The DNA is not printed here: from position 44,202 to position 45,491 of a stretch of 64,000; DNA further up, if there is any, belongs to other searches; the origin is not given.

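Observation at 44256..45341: Low-GC single-gene island welded onto the stop codon of the mutase gene, encoding an orphan HEPN-like protein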

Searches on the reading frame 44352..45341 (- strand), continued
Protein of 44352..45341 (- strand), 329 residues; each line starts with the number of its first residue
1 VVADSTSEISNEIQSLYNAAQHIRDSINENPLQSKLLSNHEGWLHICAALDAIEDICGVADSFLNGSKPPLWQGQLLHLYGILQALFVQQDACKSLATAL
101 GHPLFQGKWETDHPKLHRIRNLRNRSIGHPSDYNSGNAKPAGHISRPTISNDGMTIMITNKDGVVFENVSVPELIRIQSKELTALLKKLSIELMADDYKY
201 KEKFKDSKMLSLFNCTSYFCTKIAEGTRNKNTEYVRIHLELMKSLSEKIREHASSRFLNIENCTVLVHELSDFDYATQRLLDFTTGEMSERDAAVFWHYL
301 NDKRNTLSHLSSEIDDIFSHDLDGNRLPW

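Call 41: find_homologous_proteins(query=A3, max_evalue=1)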
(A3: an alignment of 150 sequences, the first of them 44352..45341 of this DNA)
Query A3 (150 sequences) (329 aa, profile of the alignment): 122 proteins with E <= 1 among 8000 candidates; the best 120 are listed.
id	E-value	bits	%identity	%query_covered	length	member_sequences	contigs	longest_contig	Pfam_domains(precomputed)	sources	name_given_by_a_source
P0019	1.0e-118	414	28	91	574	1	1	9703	-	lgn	-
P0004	3.8e-116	406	32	92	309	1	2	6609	-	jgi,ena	jgi:hypothetical protein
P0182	7.8e-116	405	31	93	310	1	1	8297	-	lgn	-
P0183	9.5e-116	405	28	93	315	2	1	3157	-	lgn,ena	-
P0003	1.0e-115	404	32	92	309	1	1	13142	-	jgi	jgi:hypothetical protein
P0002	3.3e-115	403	32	92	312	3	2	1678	-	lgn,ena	-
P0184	4.2e-112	393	27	94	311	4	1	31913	-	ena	-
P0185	1.7e-111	391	31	51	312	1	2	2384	-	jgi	jgi:hypothetical protein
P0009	8.6e-111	388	29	94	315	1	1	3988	-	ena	-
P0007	1.2e-110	388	30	94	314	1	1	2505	-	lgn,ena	-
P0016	3.0e-110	386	30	90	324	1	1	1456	-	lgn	-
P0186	5.2e-110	386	25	94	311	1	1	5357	-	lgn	-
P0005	8.0e-110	385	30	92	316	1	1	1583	-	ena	-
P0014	2.0e-109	384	32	91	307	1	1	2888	-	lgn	-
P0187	2.4e-109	383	26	92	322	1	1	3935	-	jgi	jgi:hypothetical protein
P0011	2.1e-104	367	30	92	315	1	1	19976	-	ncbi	-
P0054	1.5e-101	358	29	83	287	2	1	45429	-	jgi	jgi:hypothetical protein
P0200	1.6e-98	348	29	92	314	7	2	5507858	-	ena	-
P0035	3.2e-97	344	32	60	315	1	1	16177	-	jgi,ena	jgi:hypothetical protein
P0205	3.4e-97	344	33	70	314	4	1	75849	-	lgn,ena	-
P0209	6.6e-96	339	28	93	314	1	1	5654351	-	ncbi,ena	-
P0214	2.7e-94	334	27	93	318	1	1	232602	-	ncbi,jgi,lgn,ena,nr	ncbi:MAG TPA: hypothetical protein VMU25_04570 [Candidatus Paceibacterota bacterium]|nr:hypothetical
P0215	3.9e-94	333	32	65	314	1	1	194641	-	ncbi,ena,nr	ncbi:MAG: hypothetical protein OXU36_00715 [Candidatus Poribacteria bacterium]|nr:hypothetical prote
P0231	2.1e-89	318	28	92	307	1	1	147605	-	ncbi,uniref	ncbi:hypothetical protein ACNQGB_02045 [Flavobacterium sp. XS1P32]|uniref:hypothetical protein n=1 T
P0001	2.0e-83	298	100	100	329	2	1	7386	-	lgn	-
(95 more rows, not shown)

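Call 44: find_encoding_contigs(protein=P0209, flank=8000, max_places=2)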
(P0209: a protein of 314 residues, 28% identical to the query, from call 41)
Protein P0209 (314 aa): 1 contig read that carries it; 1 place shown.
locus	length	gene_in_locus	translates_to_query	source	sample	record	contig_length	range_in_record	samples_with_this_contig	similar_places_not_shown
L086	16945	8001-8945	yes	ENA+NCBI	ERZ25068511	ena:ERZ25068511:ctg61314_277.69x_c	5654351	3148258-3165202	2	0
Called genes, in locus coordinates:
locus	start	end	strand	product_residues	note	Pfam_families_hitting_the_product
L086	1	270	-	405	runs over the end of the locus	PF00528:BPD_transp_1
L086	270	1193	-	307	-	PF00528:BPD_transp_1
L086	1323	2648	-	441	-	PF01547:SBP_bac_1, PF13416:SBP_bac_8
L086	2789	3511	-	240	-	-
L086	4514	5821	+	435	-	PF00932:LTD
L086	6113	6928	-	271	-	PF08861:DUF1828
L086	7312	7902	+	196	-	PF05685:Uma2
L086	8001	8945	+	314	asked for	-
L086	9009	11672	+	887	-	-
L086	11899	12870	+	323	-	PF20247:DUF6602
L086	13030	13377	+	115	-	-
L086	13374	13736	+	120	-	-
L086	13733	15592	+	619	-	PF03602:Cons_hypoth95 (faint), PF01555:N6_N4_Mtase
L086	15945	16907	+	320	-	-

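Call 45: find_encoding_contigs(protein=P0231, flank=8000, max_places=2)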
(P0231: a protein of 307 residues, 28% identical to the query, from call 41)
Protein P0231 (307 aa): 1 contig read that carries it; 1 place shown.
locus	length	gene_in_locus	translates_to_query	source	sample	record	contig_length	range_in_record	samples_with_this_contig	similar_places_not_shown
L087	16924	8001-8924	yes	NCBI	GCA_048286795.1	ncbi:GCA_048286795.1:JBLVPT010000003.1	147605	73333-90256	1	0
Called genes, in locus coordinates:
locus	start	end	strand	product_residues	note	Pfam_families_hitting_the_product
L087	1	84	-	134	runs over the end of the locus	-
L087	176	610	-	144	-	-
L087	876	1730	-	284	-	-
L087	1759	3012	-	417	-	-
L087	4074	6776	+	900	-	PF20464:MmeI_N, PF20465:MmeI_hel, PF20473:MmeI_Mtase, PF07669:Eco57I, PF20466:MmeI_TRD, PF20467:MmeI_C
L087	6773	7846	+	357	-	PF17761:DUF1016_N, PF06250:YhcG_C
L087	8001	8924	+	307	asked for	-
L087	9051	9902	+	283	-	-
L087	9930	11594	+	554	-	PF04326:SLFN_AlbA_2, PF13749:HATPase_c_4 (weak)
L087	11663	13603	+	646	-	PF04851:ResIII (weak), PF00270:DEAD (weak)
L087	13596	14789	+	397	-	PF10544:T5orf172, PF13455:MUG113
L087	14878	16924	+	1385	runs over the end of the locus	PF05729:NACHT (faint), PF20720:nSTAND3 (weak)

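Call 46: find_encoding_contigs(protein=P0215, flank=8000, max_places=2)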
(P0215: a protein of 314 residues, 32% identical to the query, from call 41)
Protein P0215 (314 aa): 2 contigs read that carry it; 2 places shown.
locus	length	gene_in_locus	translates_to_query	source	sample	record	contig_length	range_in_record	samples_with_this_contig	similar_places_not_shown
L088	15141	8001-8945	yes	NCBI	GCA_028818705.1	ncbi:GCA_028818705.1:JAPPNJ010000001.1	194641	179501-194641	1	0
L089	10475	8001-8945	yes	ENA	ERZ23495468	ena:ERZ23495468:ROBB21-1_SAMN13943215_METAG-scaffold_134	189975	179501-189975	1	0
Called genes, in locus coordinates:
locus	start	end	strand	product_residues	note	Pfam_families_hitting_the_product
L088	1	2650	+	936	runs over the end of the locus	PF00058:Ldl_recept_b (faint), PF00404:Dockerin_1 (weak), PF18962:Por_Secre_tail (faint), PF13860:FlgD_ig (weak)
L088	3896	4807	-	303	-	PF00528:BPD_transp_1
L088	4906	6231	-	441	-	PF01547:SBP_bac_1, PF13416:SBP_bac_8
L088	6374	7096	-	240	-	-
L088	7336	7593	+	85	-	-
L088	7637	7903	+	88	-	PF05685:Uma2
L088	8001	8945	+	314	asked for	-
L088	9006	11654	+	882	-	PF04851:ResIII (faint)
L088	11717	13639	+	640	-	-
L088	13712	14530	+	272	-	PF01555:N6_N4_Mtase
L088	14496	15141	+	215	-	PF01555:N6_N4_Mtase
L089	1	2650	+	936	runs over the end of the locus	PF00058:Ldl_recept_b (faint), PF00404:Dockerin_1 (weak), PF18962:Por_Secre_tail (faint), PF13860:FlgD_ig (weak)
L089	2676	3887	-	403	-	PF00528:BPD_transp_1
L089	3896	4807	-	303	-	PF00528:BPD_transp_1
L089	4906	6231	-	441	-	PF01547:SBP_bac_1, PF13416:SBP_bac_8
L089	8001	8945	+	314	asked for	-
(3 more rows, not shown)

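Call 57: search_dna_similar(query=window:44352-45341:-, collection=plasmids, mode=protein, max_evalue=0.001)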
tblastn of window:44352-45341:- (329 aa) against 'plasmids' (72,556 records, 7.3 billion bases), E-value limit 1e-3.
Records with a match: 1; places in all: 1; records where one place covers at least 80% of the query: 1.
Best place of each record, by identity: <60% 1.
By first word of the organism name: Marinobacter 1.
By predicted mobility (MOB-suite, as given by PLSDB): non-mobilizable 1.
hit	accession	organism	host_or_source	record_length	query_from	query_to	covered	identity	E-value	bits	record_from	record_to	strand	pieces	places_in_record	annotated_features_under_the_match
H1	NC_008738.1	Marinobacter nauticus VT8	-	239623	3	319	96%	27.5%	7e-21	100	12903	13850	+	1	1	hypothetical protein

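Call 58: search_dna_similar(query=window:44352-45341:-, collection=phages, mode=protein, max_evalue=0.001)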
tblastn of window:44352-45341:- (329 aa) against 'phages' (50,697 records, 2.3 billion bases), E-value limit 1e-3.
No match.

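Call 59: get_annotated_region(hit=H1, flank=9000)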
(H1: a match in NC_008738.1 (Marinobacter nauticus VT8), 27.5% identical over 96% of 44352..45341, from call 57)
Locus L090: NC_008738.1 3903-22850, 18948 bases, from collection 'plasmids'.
description: Marinobacter nauticus VT8 plasmid pMAQU01, complete sequence
organism: Marinobacter nauticus VT8 (NCBI taxid 351348)
taxonomy: Bacteria; Pseudomonadota; Gammaproteobacteria; Pseudomonadales; Marinobacteraceae; Marinobacter; Marinobacter nauticus; Marinobacter nauticus VT8
host: -; source: -; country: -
typing (MOB-suite, as given by PLSDB): non-mobilizable; replicon rep_cluster_452; mating-pair formation MPF_I
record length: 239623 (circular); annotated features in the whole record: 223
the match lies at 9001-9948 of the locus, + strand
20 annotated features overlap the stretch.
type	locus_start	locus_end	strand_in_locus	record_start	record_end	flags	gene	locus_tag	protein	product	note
CDS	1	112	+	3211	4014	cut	-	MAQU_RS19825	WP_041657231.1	hypothetical protein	-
CDS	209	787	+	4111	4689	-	-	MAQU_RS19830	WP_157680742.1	hypothetical protein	-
CDS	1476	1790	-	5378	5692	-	-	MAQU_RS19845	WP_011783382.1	hypothetical protein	-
CDS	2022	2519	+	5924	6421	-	-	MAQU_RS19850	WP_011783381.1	hypothetical protein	-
CDS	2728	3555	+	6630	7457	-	-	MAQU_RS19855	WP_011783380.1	hypothetical protein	-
CDS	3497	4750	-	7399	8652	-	-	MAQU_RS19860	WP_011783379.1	ISL3 family transposase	-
CDS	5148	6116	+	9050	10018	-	-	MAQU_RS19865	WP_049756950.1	SIR2 family protein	-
CDS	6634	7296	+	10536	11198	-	-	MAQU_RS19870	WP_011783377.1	hypothetical protein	-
CDS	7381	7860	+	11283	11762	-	-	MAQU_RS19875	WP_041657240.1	hypothetical protein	-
CDS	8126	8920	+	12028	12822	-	-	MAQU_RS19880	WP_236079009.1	hypothetical protein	-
CDS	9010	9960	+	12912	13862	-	-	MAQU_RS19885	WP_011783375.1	hypothetical protein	-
CDS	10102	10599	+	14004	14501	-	-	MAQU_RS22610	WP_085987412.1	hypothetical protein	-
CDS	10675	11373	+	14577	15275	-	-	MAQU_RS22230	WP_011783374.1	hypothetical protein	-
CDS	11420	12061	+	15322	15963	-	-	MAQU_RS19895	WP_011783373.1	phosphoadenosine phosphosulfate reductase family protein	-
CDS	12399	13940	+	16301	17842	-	istA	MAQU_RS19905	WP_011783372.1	IS21-like element ISSpu5 family transposase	GO:0006313 - DNA transposition [Evidence IEA]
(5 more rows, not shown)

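Call 68: search_protein_families(library=padloc, alignment_id=A4, max_evalue=0.00001)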
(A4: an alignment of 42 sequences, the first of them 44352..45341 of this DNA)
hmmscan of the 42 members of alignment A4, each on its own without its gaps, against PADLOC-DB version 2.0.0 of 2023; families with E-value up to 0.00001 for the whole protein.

A. member 1, window:44352-45341:- (329 aa): 0 families

B. families by the number of members that match (of 42 scanned): 63 families (the first 25 are shown)
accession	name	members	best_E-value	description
PDLC04824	PDC-S02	1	2.1e-130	-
PDLC04799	PDC-S02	1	3.2e-125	-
PDLC04589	PDC-M34A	1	2e-72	-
PDLC04592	PDC-M34B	1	3.4e-64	-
PDLC04588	PDC-M34A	1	7.5e-64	-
PDLC04508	PDC-M19B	1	3.4e-45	-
PDLC00802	Cyclase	1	1e-43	oligonucleotide-cyclase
PDLC02334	AbiTii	1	2.9e-39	AbiTii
PDLC04591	PDC-M34B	1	3.1e-34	-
PDLC04937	PDC-S15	1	6.2e-33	-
PDLC02411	Aga_Helical-REase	1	1.5e-30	Class II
PDLC00823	Cyclase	1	1.1e-27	oligonucleotide-cyclase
PDLC04590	PDC-M34B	1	7.9e-25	-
PDLC04938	PDC-S15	1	1.8e-24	-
PDLC04506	PDC-M19B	1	2.4e-20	-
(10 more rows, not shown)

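Call 69: search_protein_families(library=pfam, alignment_id=A4, max_evalue=0.00001)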
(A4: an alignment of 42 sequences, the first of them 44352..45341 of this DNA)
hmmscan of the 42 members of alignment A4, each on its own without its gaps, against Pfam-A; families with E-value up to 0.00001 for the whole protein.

A. member 1, window:44352-45341:- (329 aa): 0 families

B. families by the number of members that match (of 42 scanned): 22 families
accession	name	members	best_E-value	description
PF09234.15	DUF1963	2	3.8e-07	Domain of unknown function (DUF1963)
PF18742.7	DpnII-MboI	1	1.9e-50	REase_DpnII-MboI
PF17278.7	DUF5343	1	9.7e-44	Family of unknown function (DUF5343)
PF08238.18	Sel1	1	7.5e-39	Sel1 repeat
PF18864.6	AbiTii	1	5.3e-38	AbiTii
PF05139.19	Erythro_esteras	1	2.2e-23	Erythromycin esterase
PF01048.26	PNP_UDP_1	1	4.7e-22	Phosphorylase superfamily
PF13271.11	DUF4062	1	4.3e-19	Domain of unknown function (DUF4062)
PF18739.6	HEPN_Apea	1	1.3e-14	Apea-like HEPN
PF04607.23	RelA_SpoT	1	7.8e-14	Region found in RelA / SpoT proteins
PF02230.22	Abhydrolase_2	1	3.4e-12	Phospholipase/Carboxylesterase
PF08867.16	FRG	1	2e-11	FRG domain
PF18144.7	SMODS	1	2.1e-11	Second Messenger Oligonucleotide or Dinucleotide Synthetase domain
PF01797.21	Y1_Tnp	1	3.3e-11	Transposase IS200 like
PF18731.6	HEPN_Swt1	1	1.3e-10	Swt1-like HEPN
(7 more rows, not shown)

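Call 71: find_encoding_contigs(protein=P0205, flank=8000, max_places=1)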
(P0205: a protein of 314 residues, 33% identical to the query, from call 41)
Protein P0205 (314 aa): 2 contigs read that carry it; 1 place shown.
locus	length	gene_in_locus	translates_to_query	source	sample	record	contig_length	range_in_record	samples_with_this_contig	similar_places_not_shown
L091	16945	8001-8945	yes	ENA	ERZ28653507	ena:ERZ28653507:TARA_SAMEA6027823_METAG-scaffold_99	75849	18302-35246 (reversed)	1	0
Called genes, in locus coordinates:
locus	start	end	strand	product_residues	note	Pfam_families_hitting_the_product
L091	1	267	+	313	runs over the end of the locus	PF01408:GFO_IDH_MocA, PF22725:GFO_IDH_MocA_C3 (weak)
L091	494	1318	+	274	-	PF05721:PhyH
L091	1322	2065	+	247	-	PF05721:PhyH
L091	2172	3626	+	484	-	PF00884:Sulfatase, PF01663:Phosphodiest (faint)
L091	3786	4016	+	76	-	-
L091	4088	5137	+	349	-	PF01408:GFO_IDH_MocA, PF02894:GFO_IDH_MocA_C (weak)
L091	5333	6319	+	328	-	PF20030:bpMoxR, PF07726:AAA_3, PF07728:AAA_5, PF17863:AAA_lid_2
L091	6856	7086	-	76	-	-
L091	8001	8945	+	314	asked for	-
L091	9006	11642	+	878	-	-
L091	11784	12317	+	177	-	-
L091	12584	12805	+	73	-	-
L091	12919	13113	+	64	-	-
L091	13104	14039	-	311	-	-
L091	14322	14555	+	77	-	-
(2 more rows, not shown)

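Call 72: find_encoding_contigs(protein=P0054, flank=8000, max_places=1)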
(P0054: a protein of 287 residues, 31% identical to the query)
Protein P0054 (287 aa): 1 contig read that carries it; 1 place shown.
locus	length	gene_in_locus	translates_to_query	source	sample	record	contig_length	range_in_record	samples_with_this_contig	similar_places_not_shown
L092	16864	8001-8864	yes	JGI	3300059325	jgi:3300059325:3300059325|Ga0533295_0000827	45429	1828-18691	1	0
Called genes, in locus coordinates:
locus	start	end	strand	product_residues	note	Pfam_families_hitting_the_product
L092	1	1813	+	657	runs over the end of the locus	PF00149:Metallophos (faint)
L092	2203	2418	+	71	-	-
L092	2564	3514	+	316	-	PF13527:Acetyltransf_9 (weak), PF00583:Acetyltransf_1, PF13508:Acetyltransf_7 (weak), PF08445:FR47 (faint), PF14542:Acetyltransf_CG (faint), PF13673:Acetyltransf_10 (weak), PF00583:Acetyltransf_1, PF13508:Acetyltransf_7 (weak)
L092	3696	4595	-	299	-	PF20434:BD-FAE, PF07859:Abhydrolase_3, PF00326:Peptidase_S9 (weak)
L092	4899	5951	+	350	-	PF08331:QueG_DUF1730, PF13187:Fer4_9 (faint), PF12838:Fer4_7 (faint), PF13484:Fer4_16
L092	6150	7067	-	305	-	-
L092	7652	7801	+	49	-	-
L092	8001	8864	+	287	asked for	-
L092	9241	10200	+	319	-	PF05935:Arylsulfotrans (faint), PF22701:Mala_s_1-like (weak), PF14269:Arylsulfotran_2 (faint)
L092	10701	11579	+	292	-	-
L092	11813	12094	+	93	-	PF06983:3-dmu-9_3-mt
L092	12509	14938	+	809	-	PF04313:HSDR_N (faint), PF13588:HSDR_N_2 (weak), PF00270:DEAD, PF04851:ResIII, PF18766:SWI2_SNF2, PF00271:Helicase_C (weak), PF08463:EcoEI_R_C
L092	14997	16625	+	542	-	PF12161:HsdM_N, PF02384:N6_Mtase, PF07669:Eco57I (weak)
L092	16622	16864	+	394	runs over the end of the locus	PF01420:Methylase_S (faint)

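Call 73: find_encoding_contigs(protein=P0200, flank=8000, max_places=1)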
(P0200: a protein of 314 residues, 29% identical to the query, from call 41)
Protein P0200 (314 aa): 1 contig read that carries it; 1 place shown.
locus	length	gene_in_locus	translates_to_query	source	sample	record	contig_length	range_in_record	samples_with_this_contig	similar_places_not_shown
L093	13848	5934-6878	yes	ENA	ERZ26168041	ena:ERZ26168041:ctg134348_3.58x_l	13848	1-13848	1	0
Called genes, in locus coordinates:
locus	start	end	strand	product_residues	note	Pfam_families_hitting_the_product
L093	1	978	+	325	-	?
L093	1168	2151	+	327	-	PF00493:MCM (faint), PF20030:bpMoxR, PF07726:AAA_3, PF07728:AAA_5, PF17863:AAA_lid_2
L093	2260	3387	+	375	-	PF13784:Fic_N, PF02661:Fic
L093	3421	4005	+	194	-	PF05685:Uma2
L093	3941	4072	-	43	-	-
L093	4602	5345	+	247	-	-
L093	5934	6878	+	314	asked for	-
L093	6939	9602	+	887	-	-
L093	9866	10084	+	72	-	-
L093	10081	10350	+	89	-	PF24732:ParE_like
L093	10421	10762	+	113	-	-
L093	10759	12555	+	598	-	-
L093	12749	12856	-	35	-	-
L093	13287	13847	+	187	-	?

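Call 91: find_related_loci(query=A3, collection=viral_contigs, flank=6000)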
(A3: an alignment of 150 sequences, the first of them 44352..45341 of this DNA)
Query A3 (329 aa) in viral_contigs; peptide patterns used: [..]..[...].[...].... (x = any residue, [..] = any of these).
42 stretches matched a pattern, but none encodes a relative of the query by tblastn (E <= 1e-3).
